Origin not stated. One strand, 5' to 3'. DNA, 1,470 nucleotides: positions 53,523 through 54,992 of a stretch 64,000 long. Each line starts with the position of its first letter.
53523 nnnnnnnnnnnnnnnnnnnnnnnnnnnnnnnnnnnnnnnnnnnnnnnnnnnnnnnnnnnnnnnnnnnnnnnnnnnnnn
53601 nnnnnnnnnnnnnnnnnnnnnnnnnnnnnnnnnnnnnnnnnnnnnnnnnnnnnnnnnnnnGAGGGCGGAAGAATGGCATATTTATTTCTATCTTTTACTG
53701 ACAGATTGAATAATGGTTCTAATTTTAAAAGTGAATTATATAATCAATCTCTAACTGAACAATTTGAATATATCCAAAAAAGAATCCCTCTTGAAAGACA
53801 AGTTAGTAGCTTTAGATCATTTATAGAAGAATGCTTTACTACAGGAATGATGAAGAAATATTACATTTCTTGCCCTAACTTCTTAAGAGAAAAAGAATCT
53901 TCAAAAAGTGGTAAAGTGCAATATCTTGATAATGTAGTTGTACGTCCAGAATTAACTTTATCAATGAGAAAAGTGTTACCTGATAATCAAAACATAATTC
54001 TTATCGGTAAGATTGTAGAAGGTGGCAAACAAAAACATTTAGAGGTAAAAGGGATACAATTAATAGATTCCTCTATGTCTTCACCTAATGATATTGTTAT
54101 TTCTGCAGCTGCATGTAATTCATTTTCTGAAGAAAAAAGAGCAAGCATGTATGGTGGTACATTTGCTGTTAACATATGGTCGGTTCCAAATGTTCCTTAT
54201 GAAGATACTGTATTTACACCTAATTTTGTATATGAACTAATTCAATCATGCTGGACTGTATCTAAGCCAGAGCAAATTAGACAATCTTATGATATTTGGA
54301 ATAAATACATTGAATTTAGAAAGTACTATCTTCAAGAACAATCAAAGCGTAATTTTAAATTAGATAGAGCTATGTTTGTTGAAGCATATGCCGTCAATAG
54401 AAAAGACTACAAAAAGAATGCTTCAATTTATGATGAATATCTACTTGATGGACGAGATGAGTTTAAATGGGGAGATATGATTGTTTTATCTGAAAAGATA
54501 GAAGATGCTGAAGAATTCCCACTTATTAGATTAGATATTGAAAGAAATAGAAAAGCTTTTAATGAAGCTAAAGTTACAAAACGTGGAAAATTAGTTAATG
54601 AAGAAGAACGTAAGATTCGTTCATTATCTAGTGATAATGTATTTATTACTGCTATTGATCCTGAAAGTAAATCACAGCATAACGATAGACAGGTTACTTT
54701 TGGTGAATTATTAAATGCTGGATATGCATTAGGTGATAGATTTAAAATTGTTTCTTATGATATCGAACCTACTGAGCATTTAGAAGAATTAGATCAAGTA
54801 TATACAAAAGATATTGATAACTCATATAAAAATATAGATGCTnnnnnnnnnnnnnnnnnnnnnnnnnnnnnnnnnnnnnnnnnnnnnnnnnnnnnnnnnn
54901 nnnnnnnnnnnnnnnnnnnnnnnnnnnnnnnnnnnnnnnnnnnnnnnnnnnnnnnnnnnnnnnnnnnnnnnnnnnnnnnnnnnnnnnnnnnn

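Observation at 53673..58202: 1509-aa Upf1/DNA2-like SF1B helicase with a ~640-aa N-terminal region of unknown function and a ~500-aa K/E coiled coil between motifs I and II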

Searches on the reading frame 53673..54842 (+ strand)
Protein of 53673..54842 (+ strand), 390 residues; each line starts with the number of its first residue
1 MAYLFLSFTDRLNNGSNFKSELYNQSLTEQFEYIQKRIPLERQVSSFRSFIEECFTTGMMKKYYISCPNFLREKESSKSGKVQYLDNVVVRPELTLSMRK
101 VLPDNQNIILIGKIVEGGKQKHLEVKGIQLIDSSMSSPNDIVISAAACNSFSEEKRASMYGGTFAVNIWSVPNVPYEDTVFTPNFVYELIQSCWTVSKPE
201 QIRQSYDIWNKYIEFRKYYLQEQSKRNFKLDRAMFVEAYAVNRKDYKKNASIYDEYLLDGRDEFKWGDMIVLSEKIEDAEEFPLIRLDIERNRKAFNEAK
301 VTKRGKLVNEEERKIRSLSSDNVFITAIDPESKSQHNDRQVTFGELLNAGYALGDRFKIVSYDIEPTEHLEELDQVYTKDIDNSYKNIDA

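Call 33: search_solved_structures(query=A4, max_evalue=10)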
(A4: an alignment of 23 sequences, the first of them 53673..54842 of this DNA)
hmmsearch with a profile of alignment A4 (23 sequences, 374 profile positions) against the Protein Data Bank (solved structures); distinct sequences matched with E-value up to 10: 0.

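Call 34: find_homologous_proteins(query=A4, max_evalue=0.001)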
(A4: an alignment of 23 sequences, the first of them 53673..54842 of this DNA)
Query A4 (23 sequences) (390 aa, profile of the alignment): 32 proteins with E <= 0.001 among 4502 candidates.
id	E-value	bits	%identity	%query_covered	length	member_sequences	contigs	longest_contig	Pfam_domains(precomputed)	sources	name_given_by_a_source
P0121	1.6e-142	493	64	100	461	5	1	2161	-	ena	-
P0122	3.0e-142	492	64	100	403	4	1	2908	-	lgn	-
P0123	4.8e-135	469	31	100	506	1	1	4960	PF19778.6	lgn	-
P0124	1.7e-130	454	32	97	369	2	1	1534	-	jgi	jgi:hypothetical protein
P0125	1.2e-128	448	65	96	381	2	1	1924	-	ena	-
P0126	1.8e-127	444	54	100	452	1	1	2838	-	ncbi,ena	-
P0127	6.8e-127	442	63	100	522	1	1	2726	-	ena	-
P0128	4.9e-125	436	65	100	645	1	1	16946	-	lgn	-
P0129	2.2e-124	433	58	100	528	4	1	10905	-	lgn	-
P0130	1.7e-122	427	58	100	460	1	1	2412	-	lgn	-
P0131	5.8e-121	422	62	100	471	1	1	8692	-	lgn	-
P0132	8.5e-121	422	66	100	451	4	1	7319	-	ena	-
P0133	1.4e-118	414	50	98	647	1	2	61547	-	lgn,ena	-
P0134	1.1e-116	408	33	100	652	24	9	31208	-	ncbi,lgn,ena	-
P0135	2.9e-116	407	32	94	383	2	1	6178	-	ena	-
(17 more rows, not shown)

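Call 49: predict_structure(alignment_id=A5)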
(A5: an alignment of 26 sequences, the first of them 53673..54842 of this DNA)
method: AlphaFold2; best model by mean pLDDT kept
length: 390 residues; sequences in the alignment: 26
mean_pLDDT: 78.1   pTM: 0.54
mean pLDDT of the five models: 78.1, 76.5, 76.1, 71.2, 66.9
residues with pLDDT >= 90: 101; 70-90: 158; 50-70: 130; < 50: 1
segments of 3 or more residues with pLDDT < 50: none
pLDDT, mean of each block of 10 residues (from residue 1): 90 79 87 93 94 94 85 63 79 93 94 76 92 86 94 86 85 84 85 72 73 64 59 77 87 86 82 87 73 67 72 64 61 70 67 59 57 65 64
secondary structure, 60 per line:
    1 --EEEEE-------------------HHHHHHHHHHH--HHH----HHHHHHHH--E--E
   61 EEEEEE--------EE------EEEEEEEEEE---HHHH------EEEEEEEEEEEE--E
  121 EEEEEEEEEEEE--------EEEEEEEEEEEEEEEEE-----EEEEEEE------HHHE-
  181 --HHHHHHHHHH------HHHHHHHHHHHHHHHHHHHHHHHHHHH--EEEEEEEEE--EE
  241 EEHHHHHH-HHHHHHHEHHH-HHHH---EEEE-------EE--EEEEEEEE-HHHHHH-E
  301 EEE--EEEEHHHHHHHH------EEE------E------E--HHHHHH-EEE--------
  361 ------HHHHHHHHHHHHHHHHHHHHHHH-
elements in order: E3-7 H27-37 H47-54 E60-66 E83-92 H96-99 E106-117 E120-132 E141-157 E163-169 H183-192 H199-225 E228-236 E239-242 H243-248 H250-256 H262-265 E269-272 E284-291 H293-298 E300-303 E306-309 H310-317 E324-326 H343-348 E350-352 H367-389

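Call 77: search_protein_representatives(alignment_id=A5)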
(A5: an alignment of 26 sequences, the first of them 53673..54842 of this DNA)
Query: 26 sequences, 459 profile positions. Proteins with E-value up to 0.001 (for the whole library): 167; up to 1e-10: 124; up to 1e-30: 64. The best 150 are listed.
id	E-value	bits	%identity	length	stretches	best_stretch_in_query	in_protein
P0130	3.1e-194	662.5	-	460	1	1-457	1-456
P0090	1.2e-187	640.8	-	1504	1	1-457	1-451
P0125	5.7e-185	632.0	-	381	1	1-376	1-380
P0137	4.7e-144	497.1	-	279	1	1-292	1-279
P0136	5.6e-137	473.8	-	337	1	1-335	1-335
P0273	5.3e-133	460.6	-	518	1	28-452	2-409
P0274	1.6e-128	445.9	-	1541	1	1-453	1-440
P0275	2.1e-111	389.5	-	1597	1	2-451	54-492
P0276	3.6e-109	382.1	-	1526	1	1-450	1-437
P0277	6.6e-107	374.6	-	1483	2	37-455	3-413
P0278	1.1e-106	373.9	-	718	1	3-454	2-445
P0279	1.8e-104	366.6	-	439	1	1-451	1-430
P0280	6.4e-103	361.5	-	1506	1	1-450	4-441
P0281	8.7e-102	357.7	-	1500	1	1-455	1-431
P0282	2.6e-100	352.9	-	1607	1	2-455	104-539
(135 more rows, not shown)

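Call 83: fold_search(model_id=the predicted structure, library=pdb)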
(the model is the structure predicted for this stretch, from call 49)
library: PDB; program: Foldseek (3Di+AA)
matches with E <= 10: 286; with E <= 0.001: 0
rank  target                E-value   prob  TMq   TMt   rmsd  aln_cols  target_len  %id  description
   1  4a3c_A                1.6e-01  0.04  0.06  0.02  23.1       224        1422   12  RNA Polymerase II initial transcribing complex with a 5nt DNA-RNA hybrid (released 2011-11-16)
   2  1nt9_A                2.0e-01  0.05  0.07  0.03  20.8       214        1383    9  Complete 12-subunit RNA polymerase II (released 2003-04-22)
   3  4a3e_A                2.4e-01  0.04  0.06  0.02  23.2       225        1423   12  RNA Polymerase II initial transcribing complex with a 5nt DNA-RNA hybrid and soaked with AMPCPP (released 2011-12-07)
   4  8c5y_L                2.5e-01  0.15  0.08  0.23  12.6        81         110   18  RPA tetrameric supercomplex from Pyrococcus abyssi (released 2023-05-03)
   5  8k5p_A                3.1e-01  0.03  0.07  0.03  24.1       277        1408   11  Cryo-EM structure of yeast Rat1-bound Pol II pre-termination transcription complex 2 (Pol II Rat1-PTTC2) (released 2024-01-31)
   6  3c8w_A                3.3e-01  0.11  0.13  0.18  12.9       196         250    8  Crystal structure of acetoacetate decarboxylase (ADC) (YP_094708.1) from Legionella pneumophila subsp. pneumophila str (released 2008-02-26)
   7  5fyw_A                3.3e-01  0.03  0.06  0.03  22.8       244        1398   10  Transcription initiation complex structures elucidate DNA opening (OC) (released 2016-05-18)
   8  6s9t_A                3.5e-01  0.44  0.14  0.28   5.3        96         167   12  Dimerization domain of Xenopus laevis LDB1 in complex with darpin 3 (released 2019-10-09)
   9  5a8t                  3.5e-01  0.03  0.08  0.12  17.9       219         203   10  Crystal structure of Antheraea mylitta CPV4 polyhedra type 2 (released 2015-09-02)
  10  2fxq                  4.2e-01  0.10  0.09  0.15  15.1       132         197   13  Single-stranded DNA-binding protein from Thermus aquaticus (released 2006-02-14)
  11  9nw3_3A               4.5e-01  0.02  0.09  0.10  19.8       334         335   10  Ciliary tip central pair (released 2025-07-30)
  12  5a9c                  4.7e-01  0.02  0.09  0.13  16.7       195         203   12  Crystal structure of Antheraea mylitta CPV4 polyhedra base domain deleted mutant (released 2015-09-02)
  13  3udg_A                6.0e-01  0.04  0.07  0.11  16.0       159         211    9  Structure of Deinococcus radiodurans SSB bound to ssDNA (released 2012-05-16)
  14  6tyd_V                6.3e-01  0.30  0.14  0.22   5.4        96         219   11  Structure of human LDB1 in complex with SSBP2 (released 2020-01-01)
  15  2pqa_C                6.7e-01  0.06  0.07  0.19  13.4       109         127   13  Crystal Structure of Full-length Human RPA 14/32 Heterodimer (released 2007-11-13)
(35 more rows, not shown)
